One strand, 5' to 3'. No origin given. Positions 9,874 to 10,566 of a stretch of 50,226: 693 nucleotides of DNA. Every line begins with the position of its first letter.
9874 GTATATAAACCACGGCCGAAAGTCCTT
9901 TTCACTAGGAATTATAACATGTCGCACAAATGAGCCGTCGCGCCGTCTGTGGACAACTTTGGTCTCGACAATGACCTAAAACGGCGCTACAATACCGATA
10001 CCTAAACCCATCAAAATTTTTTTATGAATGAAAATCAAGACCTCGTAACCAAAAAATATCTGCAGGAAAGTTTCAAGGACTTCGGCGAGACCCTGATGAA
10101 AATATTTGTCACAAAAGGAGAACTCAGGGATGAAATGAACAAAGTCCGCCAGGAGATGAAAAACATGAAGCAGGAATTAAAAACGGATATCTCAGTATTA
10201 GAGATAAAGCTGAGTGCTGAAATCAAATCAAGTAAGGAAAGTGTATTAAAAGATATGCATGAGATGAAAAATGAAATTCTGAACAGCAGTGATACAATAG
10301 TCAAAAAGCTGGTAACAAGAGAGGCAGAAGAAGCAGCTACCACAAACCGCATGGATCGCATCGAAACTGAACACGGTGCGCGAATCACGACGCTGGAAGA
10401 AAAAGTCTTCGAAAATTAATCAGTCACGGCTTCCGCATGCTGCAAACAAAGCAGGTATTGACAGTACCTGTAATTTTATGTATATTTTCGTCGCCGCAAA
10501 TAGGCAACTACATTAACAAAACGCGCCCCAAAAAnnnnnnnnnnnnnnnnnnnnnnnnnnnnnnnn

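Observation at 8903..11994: Three paralogous coiled-coil genes, each with its own copy of a ~95-bp promoter/leader module, showing mosaic (cassette-like) nucleotide conservation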

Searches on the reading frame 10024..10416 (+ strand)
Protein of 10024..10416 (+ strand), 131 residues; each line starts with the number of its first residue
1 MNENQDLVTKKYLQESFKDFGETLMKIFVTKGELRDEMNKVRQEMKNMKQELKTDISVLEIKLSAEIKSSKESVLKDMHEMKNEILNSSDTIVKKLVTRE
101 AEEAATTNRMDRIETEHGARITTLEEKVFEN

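Call 6: search_protein_families(library=pfam, proteins=[window:10024-10416:+], max_evalue=10)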
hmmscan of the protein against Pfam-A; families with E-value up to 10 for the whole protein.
window:10024-10416:+ (131 aa): 13 families
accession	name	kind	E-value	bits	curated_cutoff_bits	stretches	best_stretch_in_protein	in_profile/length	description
PF13675.11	PilJ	-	0.045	14.3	26.6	1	21-53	64-96/114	Type IV pili methyl-accepting chemotaxis transducer N-term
PF07798.16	CCDC90-like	-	0.062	13.6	33.5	1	19-111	47-136/175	Coiled-coil domain-containing protein 90-like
PF14615.11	Rsa3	-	0.13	12.3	27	0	9-24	2-17/46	Ribosome-assembly protein 3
PF07889.17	DUF1664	-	0.46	11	34.6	2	9-54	60-105/124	Protein of unknown function (DUF1664)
PF24564.1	DUF7605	-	0.54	10.6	27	1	11-89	67-141/183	Domain of unknown function (DUF7605)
PF15005.11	IZUMO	-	0.6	11.2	25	1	13-92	40-118/143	Izumo sperm-egg fusion, Ig domain-associated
PF21521.3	MYO6_lever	-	0.6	10.8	27.3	1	23-80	67-123/141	Myosin VI, lever arm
PF07851.19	TMEM120A-B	-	0.6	9.8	29.8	1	11-88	12-92/324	TMEM120A/B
PF03961.19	FapA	-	0.97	9.4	31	1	23-113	143-229/272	Flagellar Assembly Protein A beta solenoid domain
PF01519.22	DUF16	-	1.8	9.5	40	1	4-96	16-99/104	Protein of unknown function DUF16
PF12732.12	YtxH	-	4.5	8.2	37.5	0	30-57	26-53/71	YtxH-like protein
PF16046.10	FAM76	-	4.5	7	28.5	1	73-128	228-283/298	FAM76 protein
PF08702.15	Fib_alpha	-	5.2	7.7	29.9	0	10-54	83-127/143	Fibrinogen alpha/beta chain family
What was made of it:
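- On DUF1640 / CCDC90-like (PF07798): Best is p2 at 13.6 bits, E 0.062 (call 6).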

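Call 7: find_homologous_proteins(query=window:10024-10416:+, max_evalue=0.001)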
Query window:10024-10416:+ (131 aa): 5 proteins with E <= 0.001 among 25 candidates.
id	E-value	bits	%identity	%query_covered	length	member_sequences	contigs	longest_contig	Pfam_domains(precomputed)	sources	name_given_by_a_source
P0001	7.2e-72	257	100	100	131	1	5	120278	-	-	-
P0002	2.0e-27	114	60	100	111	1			-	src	-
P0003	5.0e-26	109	52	96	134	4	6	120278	-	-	-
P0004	5.2e-22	96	51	93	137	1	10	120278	-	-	-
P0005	6.8e-18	83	46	96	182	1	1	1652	-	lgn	-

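Call 10: find_encoding_contigs(protein=P0002, flank=10000)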
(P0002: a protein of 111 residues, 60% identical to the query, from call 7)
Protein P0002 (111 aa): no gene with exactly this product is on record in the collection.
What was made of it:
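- Tried and rejected: P0002, the only extra chimera, has no contig on record, so its DNA could not be examined (call 10).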

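Call 11: find_encoding_contigs(protein=P0005, flank=10000)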
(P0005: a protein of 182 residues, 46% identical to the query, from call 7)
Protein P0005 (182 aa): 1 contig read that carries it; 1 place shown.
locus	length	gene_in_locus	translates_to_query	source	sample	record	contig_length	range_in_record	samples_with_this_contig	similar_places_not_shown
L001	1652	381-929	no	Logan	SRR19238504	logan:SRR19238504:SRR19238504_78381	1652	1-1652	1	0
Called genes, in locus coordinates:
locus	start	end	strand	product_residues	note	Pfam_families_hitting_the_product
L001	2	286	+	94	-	?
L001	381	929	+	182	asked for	-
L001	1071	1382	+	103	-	PF01230:HIT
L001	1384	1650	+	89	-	?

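Call 12: find_encoding_contigs(protein=P0003, flank=10000, max_places=10)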
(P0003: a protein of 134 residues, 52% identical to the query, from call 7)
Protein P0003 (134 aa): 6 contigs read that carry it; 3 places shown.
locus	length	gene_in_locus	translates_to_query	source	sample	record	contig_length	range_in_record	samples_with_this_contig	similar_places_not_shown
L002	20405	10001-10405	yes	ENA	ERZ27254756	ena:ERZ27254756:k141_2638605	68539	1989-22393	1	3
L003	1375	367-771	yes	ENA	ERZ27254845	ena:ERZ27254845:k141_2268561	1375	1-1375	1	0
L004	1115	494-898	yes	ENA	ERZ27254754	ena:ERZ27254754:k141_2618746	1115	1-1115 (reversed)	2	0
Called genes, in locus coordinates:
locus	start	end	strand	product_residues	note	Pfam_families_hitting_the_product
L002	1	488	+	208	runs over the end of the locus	-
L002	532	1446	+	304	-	-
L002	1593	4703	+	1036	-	PF00133:tRNA-synt_1, PF01921:tRNA-synt_1f (weak), PF09334:tRNA-synt_1g (weak), PF08264:Anticodon_1, PF19302:DUF5915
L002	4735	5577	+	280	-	-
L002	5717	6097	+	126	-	-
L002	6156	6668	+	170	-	-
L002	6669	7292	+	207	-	PF00702:Hydrolase, PF13419:HAD_2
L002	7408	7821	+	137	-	-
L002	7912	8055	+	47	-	-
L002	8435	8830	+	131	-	-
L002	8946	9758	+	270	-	PF13489:Methyltransf_23, PF13847:Methyltransf_31, PF08241:Methyltransf_11, PF08242:Methyltransf_12, PF13649:Methyltransf_25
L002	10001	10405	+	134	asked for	-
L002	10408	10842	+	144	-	PF04677:CwfJ_C_1 (weak), PF11969:DcpS_C, PF01230:HIT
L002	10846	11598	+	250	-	PF08713:DNA_alkylation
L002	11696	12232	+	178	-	PF00293:NUDIX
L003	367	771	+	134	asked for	-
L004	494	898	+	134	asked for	-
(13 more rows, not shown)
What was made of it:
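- On XhlA (PF10779): Housekeeping neighbours (call 12).
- The neighbours are housekeeping genes: IleRS, HAD, methyltransferase, HIT, DNA-alkylation repair, NUDIX, TGT, ClpB (call 12).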

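Call 20: find_related_loci(query=A1, collection=genome_contigs, flank=6000)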
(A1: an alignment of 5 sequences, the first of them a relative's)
Query A1 (137 aa) in genome_contigs; peptide patterns used: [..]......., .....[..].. (x = any residue, [..] = any of these).
90 stretches matched a pattern, but none encodes a relative of the query by tblastn (E <= 1e-3).

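Call 21: find_related_loci(query=A1, collection=metagenome_contigs, flank=6000)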
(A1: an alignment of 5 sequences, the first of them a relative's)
Query A1 (137 aa) in metagenome_contigs; peptide patterns used: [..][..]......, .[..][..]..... (x = any residue, [..] = any of these).
392 stretches matched a pattern; 1 encode a relative of the query (tblastn E <= 1e-3); 1 distinct loci.
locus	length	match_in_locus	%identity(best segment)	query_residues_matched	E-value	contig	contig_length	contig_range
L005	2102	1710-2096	34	22-109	8e-13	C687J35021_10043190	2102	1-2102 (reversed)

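Call 30: search_protein_representatives(alignment_id=A1)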
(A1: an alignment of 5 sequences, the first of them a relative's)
Query: 5 sequences, 126 profile positions. Proteins with E-value up to 0.001 (for the whole library): 56; up to 1e-10: 4; up to 1e-30: 3. The best 56 are listed.
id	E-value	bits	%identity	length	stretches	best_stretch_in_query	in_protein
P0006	6.0e-57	207.7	-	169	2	28-126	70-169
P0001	9.7e-54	197.3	-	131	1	1-126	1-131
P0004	2.7e-37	144.2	-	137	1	4-124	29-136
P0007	4.7e-30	120.8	-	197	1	1-123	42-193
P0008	2.6e-09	53.7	-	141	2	6-53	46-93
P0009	1.1e-08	51.8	-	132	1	14-122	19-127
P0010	3.9e-08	50.0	-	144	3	15-49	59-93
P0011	7.2e-08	49.1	-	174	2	28-123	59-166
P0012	8.2e-08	48.9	-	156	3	6-48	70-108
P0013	1.9e-07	47.7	-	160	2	29-122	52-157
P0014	2.7e-07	47.3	-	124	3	75-120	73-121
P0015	3.0e-07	47.1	-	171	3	29-80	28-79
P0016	3.6e-07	46.8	-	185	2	29-123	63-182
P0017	5.3e-07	46.3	-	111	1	31-124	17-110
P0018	5.4e-07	46.3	-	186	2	29-122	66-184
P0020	9.9e-07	45.4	-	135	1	4-122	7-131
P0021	1.1e-06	45.3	-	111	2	1-49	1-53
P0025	9.1e-06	42.3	-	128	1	28-122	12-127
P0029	2.1e-05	41.1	-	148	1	3-123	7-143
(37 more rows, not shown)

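Call 31: search_protein_families(library=ncbifam, proteins=[P0004, P0001, P0003, P0002], max_evalue=1)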
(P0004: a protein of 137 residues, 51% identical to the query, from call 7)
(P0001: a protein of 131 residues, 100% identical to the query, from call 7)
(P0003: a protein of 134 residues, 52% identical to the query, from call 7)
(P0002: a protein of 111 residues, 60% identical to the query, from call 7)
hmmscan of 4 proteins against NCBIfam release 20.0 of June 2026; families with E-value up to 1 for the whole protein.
P0004 (137 aa): 5 families
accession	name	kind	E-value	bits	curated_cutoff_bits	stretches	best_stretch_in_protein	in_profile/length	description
NF040952.1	Arch_mtprotase_TldD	equivalog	0.006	15.4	635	1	16-112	47-139/443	zinc metalloprotease TldD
NF053878.1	FATransRegFadRBac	equivalog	0.017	14.9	200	1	11-113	8-110/190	fatty acid metabolism transcriptional regulator FadR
TIGR02336.1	TIGR02336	equivalog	0.018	13.2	560.3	1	25-71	573-619/719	1,3-beta-galactosyl-N-acetylhexosamine phosphorylase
NF041171.1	Oxoac_fdxbeta_Archa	equivalog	0.074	12.3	423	1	5-84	194-274/296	2-oxoacid:ferredoxin oxidoreductase subunit beta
TIGR03802.1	Asp_Ala_antiprt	equivalog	0.1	11.2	546.95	1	49-129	167-247/562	aspartate-alanine antiporter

P0001 (131 aa): 7 families
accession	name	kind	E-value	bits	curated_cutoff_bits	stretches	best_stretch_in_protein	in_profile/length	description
NF009959.0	PRK13426.1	equivalog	0.0013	18.3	394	1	10-124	143-251/291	F0F1 ATP synthase subunit gamma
NF010470.0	PRK13895.1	subfamily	0.015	15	139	1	37-112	47-123/144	conjugal transfer protein TraM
NF037998.2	RND_1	equivalog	0.024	12.3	400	1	6-96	1039-1130/1237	protein translocase SecDF, variant type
NF010040.1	PRK13516.1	equivalog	0.043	12.9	425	1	45-92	41-88/369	YbdK family carboxylate-amine ligase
TIGR00930.1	2a30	subfamily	0.19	9.9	953.4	1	12-100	763-849/936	K-Cl cotransporter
NF001220.0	PRK00194.1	equivalog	0.68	10.3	74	0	29-61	49-81/90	ACT domain-containing protein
NF047817.1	LIC13411_adhesin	equivalog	0.76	9.9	150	1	4-120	67-182/210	LIC13411 family adhesin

P0003 (134 aa): 9 families
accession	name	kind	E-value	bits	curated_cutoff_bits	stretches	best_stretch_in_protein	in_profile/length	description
NF000665.1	PRK00031.2-3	equivalog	0.012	15.6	202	1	41-117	61-137/169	outer membrane lipoprotein chaperone LolA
TIGR02168.1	SMC_prok_B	equivalog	0.014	13.1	567.35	1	13-130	691-811/1181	chromosome segregation protein SMC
NF000149.1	vanXY_G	exception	0.045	12.9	500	1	14-61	84-131/254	D-Ala-D-Ala dipeptidase/D-Ala-D-Ala carboxypeptidase VanXY-G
TIGR03161.1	ribazole_CobZ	equivalog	0.061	13.6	152.5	1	17-59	12-54/140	alpha-ribazole phosphatase CobZ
TIGR04113.1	cas_csx17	equivalog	0.063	12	150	1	35-110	593-668/718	type I-G CRISPR-associated protein Cas8g1/Csx17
TIGR04211.1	SH3_and_anchor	equivalog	0.13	11.8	65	1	4-109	55-159/198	TIGR04211 family SH3 domain-containing protein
NF033838.0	PspC_subgroup_1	exception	0.19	10.4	700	1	8-118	118-229/684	pneumococcal surface protein PspC, choline-binding form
NF037998.2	RND_1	equivalog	0.24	9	400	1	7-92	1040-1127/1237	protein translocase SecDF, variant type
NF033930.1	pneumo_PspA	exception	0.33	9.6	850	1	10-97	135-225/659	pneumococcal surface protein A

P0002 (111 aa): 1 family
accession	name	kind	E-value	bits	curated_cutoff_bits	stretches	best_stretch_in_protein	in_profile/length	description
NF011809.0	PRK15279.1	equivalog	0.068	12.8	484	1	25-99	2-76/240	SPI-1 type III secretion system guanine nucleotide exchange factor SopE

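Call 32: search_protein_families(library=phrogs, proteins=[P0004, P0001, P0003, P0002], max_evalue=1)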
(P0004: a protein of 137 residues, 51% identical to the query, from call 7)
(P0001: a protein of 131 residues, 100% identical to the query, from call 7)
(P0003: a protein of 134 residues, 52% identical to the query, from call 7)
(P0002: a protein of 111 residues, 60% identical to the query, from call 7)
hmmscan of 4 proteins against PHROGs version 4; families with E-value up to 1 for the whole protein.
P0004 (137 aa): 7 families
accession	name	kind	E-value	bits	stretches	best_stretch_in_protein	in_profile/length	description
phrog_31408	-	unknown function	0.014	16.6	1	98-132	8-46/104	-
phrog_33623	-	unknown function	0.06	14.8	0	20-39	14-33/62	-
phrog_10259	-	unknown function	0.06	14.2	0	17-38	11-32/73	-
phrog_3030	-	unknown function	0.25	11.5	0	24-65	14-55/272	-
phrog_12688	-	unknown function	0.31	11.8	1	6-94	5-91/142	-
phrog_14335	-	unknown function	0.38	12.1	1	4-32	34-62/71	-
phrog_5911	-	tail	0.43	7.8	1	17-109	337-428/3089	tail protein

P0001 (131 aa): 13 families
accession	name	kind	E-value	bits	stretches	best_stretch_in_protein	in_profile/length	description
phrog_9415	-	unknown function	0.003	18.5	1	6-105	41-144/168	-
phrog_29161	-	unknown function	0.0032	18.4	1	30-87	26-84/179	-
phrog_21734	-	unknown function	0.012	16.8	1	15-89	30-104/156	-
phrog_9807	-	tail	0.02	13.2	1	40-106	1440-1504/1972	tail length tape measure protein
phrog_20039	-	unknown function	0.026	15.7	1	27-93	12-76/89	-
phrog_37853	-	unknown function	0.039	14.9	1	71-127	26-78/124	-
phrog_29215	-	unknown function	0.042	13.9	1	33-103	134-207/473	-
phrog_8089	-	head and packaging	0.048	14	1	11-116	81-185/268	head morphogenesis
phrog_16297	-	tail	0.081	12.2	1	23-88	9-74/777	tail length tape measure protein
phrog_38306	-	unknown function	0.11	13.4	1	11-74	14-77/163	-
phrog_991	-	tail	0.29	9.5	1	9-118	129-237/1966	tail length tape measure protein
phrog_2990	-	unknown function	0.47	11.6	0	61-128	18-84/133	-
phrog_9105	-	unknown function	0.49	11.1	1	10-92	76-158/190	-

P0003 (134 aa): 16 families
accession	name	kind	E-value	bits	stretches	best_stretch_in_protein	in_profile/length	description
phrog_21734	-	unknown function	0.00075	20.7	1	15-98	30-117/156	-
phrog_14332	-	unknown function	0.021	15.9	0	53-73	28-48/66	-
phrog_9415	-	unknown function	0.025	15.5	1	7-100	42-137/168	-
phrog_9028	-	unknown function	0.028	15.7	1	22-69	5-52/104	-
phrog_34841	-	unknown function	0.03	15.7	0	63-98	18-50/66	-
phrog_17222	-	unknown function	0.044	14.4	1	10-86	105-179/195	-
phrog_200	-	other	0.072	13.2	1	9-94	233-325/379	lipoprotein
phrog_21021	-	unknown function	0.12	13.8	1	30-66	55-93/98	-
phrog_19577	-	head and packaging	0.14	12.3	1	32-95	103-166/378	minor head protein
phrog_4780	-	unknown function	0.22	12.1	1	30-95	127-182/275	-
phrog_639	-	transcription regulation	0.27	12.5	1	5-79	13-81/95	transcriptional regulator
phrog_21945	-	unknown function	0.3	12.2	1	35-90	6-59/72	-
phrog_1535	-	tail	0.44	9.6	1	29-101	120-197/1152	tail length tape measure protein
phrog_37133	-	unknown function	0.61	11.3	0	37-62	37-62/79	-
phrog_6631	-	unknown function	0.76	10.2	1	14-92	45-121/251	-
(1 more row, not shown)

P0002 (111 aa): 12 families
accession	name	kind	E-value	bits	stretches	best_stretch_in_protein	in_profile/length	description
phrog_7090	-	unknown function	0.0033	18.9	1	17-84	38-101/127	-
phrog_5851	-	unknown function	0.027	15.5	0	95-108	21-34/64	-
phrog_6042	-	head and packaging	0.036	13.8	1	11-107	141-205/679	minor head protein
phrog_6720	-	unknown function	0.041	14.9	1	23-70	30-77/134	-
phrog_10122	-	unknown function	0.067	14.2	1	16-61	9-57/135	-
phrog_5832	-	unknown function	0.071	13.8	1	25-100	2-77/240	-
phrog_11953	-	DNA, RNA and nucleotide metabolism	0.083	13.7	1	29-87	9-66/154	exonuclease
phrog_11859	-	unknown function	0.095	14.4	1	45-61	51-67/70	-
phrog_32499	-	unknown function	0.15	12.9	0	45-62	6-23/55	-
phrog_16879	-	unknown function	0.15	12.7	1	36-96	12-70/161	-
phrog_36283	-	unknown function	0.2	12.6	1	25-58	16-47/64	-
phrog_462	-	other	0.43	11.8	1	6-60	41-92/101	lipoprotein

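Call 35: search_protein_families(library=pfam, alignment_id=A3, max_evalue=0.01)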
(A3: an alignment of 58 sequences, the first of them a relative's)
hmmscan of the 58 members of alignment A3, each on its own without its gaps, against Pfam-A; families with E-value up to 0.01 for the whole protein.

A. member 1, P0004 (137 aa): 0 families

B. families by the number of members that match (of 58 scanned): 56 families (the first 25 are shown)
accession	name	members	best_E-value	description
PF07889.17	DUF1664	10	3.9e-05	Protein of unknown function (DUF1664)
PF10779.14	XhlA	3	8.6e-05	Haemolysin XhlA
PF18953.6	SAP_new25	3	0.00033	SAP domain-containing new25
PF08726.16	EFhand_Ca_insen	3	0.0011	Ca2+ insensitive EF hand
PF10241.14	KxDL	2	1.3e-05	Uncharacterized conserved protein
PF01442.23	Apolipoprotein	2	6e-05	Apolipoprotein A1/A4/E domain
PF18081.7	FANC_SAP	2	0.0007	Fanconi anemia-associated nuclease SAP domain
PF17898.6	GerD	2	0.00071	Spore germination GerD central core domain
PF04513.17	Baculo_PEP_C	2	0.001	Baculovirus polyhedron envelope protein, PEP, C terminus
PF02037.33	SAP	2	0.0022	SAP domain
PF07798.16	CCDC90-like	1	2e-06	Coiled-coil domain-containing protein 90-like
PF09693.15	Phage_XkdX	1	1.9e-05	Phage uncharacterised protein (Phage_XkdX)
PF16187.10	Peptidase_M16_M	1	0.00036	Middle or third domain of peptidase_M16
PF09824.15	ArsR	1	0.00061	ArsR transcriptional regulator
PF04849.18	HAP1_N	1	0.00062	HAP1 N-terminal conserved region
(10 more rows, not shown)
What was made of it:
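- Closest known: DUF1640 / CCDC90-like. Same: There are weak sub-threshold hits: p2 vs PF07798 at E 0.062, and among broad relatives one hit to CCDC90-like at 2e-6 and three to XhlA (calls 6, 35).
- Three of 58 broad relatives hit Pfam XhlA at E<0.01 and one hits Phage_XkdX (call 35).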

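Call 36: search_solved_structures(query=A3, max_evalue=1)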
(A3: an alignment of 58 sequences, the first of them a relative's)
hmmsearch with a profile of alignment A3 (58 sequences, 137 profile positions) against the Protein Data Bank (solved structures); distinct sequences matched with E-value up to 1: 117 (the best 60 are shown).
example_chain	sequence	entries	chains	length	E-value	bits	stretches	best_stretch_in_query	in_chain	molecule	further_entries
5apz_A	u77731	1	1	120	4.1e-06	29.9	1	17-91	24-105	GENERAL CONTROL PROTEIN GCN4, NOR1 TCAR0761, GENERAL CONTROL PROTEIN GCN4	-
2ba2_A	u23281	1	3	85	0.00048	23.2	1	28-98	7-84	Hypothetical UPF0134 protein MPN010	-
7zr2_A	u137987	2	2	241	0.0079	19.3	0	71-129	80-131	Spike protein S2',Chimeric protein mimic of SARS-CoV-2 Spike HR1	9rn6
6gap_A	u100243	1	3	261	0.021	17.9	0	76-129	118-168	Outer capsid protein sigma-1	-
3s84_A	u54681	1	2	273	0.041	17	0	37-96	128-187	Apolipoprotein A-IV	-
4v93_C0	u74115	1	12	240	0.042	16.9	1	87-130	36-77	HEMOGLOBIN LINKER CHAIN L1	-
1ya9_A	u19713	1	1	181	0.043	16.9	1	20-121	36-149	Apolipoprotein E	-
4uoa_B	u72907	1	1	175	0.045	16.8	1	87-133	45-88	HA2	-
4uo4_B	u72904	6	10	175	0.053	16.6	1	87-133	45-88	H3 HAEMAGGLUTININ HA2 CHAIN | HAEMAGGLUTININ HA2 | HA2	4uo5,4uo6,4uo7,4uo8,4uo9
2gtl_M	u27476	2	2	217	0.06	16.4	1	87-130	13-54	Hemoglobin linker chain L1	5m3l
6v44_B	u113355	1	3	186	0.061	16.4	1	85-133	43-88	Hemagglutinin HA2 chain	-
3eyj_B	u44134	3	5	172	0.076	16.1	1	87-133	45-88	Hemagglutinin HA2 chain | Hemagglutinin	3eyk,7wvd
6nhq_B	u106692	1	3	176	0.081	16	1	86-133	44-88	Hemagglutinin HA2 chain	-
8zyk_R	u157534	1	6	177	0.083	16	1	87-133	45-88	Hemagglutinin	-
8ev8_A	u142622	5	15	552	0.084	15.9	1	31-117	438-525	Cyclic nucleotide-gated cation channel alpha-3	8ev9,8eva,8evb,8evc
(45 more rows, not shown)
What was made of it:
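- On DUF16 (PF01519): The broad 58-sequence profile gives E 4.8e-4 (call 36).
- Closest known: Tcar0761 / DUF3782-type alpha/beta coiled coils. Same: The broad profile hits 5apz at E 4e-6 (call 36).
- The broad family profile hits Tcar0761 5apz (E 4e-6) and DUF16 2ba2 (E 5e-4) (call 36).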

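Call 37: search_solved_structures(query=A1, max_evalue=1, show_alignments=3)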
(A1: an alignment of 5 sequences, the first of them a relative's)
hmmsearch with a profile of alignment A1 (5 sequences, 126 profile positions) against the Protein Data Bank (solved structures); distinct sequences matched with E-value up to 1: 2.
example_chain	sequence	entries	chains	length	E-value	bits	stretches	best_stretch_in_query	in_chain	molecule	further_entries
8t9n_A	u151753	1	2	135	0.17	15.5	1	43-115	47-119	Anti-sigma-I factor RsgI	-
6w6b_A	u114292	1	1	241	0.99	13.1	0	60-112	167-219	SaFakA-Cterminus domain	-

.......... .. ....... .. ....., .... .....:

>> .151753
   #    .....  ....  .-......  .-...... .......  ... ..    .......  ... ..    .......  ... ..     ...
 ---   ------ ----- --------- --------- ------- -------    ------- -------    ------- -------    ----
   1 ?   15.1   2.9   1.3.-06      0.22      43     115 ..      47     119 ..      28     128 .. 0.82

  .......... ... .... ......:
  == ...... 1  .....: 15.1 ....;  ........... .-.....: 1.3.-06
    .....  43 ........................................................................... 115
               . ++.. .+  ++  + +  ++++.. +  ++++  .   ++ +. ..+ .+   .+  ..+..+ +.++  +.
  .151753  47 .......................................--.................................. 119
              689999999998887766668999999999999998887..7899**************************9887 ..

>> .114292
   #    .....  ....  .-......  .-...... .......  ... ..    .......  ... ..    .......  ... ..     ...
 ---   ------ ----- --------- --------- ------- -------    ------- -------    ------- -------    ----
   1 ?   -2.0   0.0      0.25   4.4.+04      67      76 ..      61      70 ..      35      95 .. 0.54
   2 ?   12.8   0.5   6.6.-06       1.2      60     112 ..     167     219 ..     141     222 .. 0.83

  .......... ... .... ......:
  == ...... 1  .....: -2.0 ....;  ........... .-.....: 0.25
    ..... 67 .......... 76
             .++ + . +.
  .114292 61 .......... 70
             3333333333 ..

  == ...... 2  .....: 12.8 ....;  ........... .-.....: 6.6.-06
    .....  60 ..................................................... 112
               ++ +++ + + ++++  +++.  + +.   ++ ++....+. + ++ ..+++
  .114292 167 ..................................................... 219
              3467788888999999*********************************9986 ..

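Call 42: find_homologous_proteins(query=A4, max_evalue=0.001)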
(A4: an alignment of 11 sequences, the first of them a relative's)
Query A4 (11 sequences) (131 aa, profile of the alignment): 12 proteins with E <= 0.001 among 4741 candidates.
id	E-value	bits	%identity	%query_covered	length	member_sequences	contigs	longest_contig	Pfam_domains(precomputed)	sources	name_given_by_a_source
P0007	6.8e-42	160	41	95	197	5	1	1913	-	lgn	-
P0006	6.2e-41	157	48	96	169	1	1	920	-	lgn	-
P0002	3.2e-36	142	60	100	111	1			-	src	-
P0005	7.0e-36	141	46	96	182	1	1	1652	-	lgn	-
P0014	2.0e-35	140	30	81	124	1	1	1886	-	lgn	-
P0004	3.5e-34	136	51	93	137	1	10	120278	-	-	-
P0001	8.2e-34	134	100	100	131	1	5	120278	-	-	-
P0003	5.9e-32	128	52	96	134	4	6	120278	-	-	-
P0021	5.3e-31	125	28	98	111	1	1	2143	-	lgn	-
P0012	4.8e-28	116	27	94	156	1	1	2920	-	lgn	-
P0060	3.0e-27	113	30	98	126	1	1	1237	-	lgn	-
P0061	3.1e-26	110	28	88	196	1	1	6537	-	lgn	-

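Call 43: find_encoding_contigs(protein=P0007, flank=10000)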
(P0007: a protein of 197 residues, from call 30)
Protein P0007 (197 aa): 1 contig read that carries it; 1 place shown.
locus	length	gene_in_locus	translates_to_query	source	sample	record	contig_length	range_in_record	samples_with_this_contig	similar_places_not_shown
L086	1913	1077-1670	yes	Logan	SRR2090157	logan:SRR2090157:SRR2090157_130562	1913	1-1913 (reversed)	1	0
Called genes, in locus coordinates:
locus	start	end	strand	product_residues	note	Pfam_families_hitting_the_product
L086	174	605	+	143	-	-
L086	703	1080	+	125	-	-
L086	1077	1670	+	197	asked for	-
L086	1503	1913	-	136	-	?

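Call 44: find_encoding_contigs(protein=P0014, flank=10000)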
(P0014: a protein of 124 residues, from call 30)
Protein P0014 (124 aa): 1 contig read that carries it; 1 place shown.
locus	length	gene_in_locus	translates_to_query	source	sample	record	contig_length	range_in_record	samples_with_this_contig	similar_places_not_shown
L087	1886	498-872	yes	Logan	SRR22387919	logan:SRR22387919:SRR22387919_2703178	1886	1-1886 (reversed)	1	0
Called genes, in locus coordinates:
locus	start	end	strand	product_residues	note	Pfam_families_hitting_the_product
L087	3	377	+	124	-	?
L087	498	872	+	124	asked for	-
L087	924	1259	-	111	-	-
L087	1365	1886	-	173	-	?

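Call 45: find_encoding_contigs(protein=P0021, flank=10000)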
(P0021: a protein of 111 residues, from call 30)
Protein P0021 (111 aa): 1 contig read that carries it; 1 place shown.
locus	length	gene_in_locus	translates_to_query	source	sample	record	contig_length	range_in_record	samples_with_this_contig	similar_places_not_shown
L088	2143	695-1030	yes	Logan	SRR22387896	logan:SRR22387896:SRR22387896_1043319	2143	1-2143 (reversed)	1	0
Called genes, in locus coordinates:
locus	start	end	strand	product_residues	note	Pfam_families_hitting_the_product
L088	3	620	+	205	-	?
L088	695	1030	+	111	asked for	-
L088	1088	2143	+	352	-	?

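Call 46: find_encoding_contigs(protein=P0012, flank=10000)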
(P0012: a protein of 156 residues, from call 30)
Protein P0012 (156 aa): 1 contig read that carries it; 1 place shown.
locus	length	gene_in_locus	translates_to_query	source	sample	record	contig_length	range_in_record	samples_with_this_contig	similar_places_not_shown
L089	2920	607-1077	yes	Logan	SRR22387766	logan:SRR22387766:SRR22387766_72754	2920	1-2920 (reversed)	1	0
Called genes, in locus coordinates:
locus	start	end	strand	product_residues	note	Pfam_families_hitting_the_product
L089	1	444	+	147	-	?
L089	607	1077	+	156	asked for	-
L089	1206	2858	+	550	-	-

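Call 47: find_encoding_contigs(protein=P0061, flank=10000)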
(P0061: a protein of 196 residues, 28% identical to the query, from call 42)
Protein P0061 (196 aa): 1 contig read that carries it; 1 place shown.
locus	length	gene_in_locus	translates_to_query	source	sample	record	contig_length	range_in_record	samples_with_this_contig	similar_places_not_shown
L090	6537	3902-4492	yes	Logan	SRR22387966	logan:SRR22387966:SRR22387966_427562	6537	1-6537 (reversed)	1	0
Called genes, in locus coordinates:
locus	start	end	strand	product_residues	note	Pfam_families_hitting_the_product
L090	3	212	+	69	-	?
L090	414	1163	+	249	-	-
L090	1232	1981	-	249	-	PF01978:TrmB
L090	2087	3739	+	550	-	-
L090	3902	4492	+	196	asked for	-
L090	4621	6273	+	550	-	-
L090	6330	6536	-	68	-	?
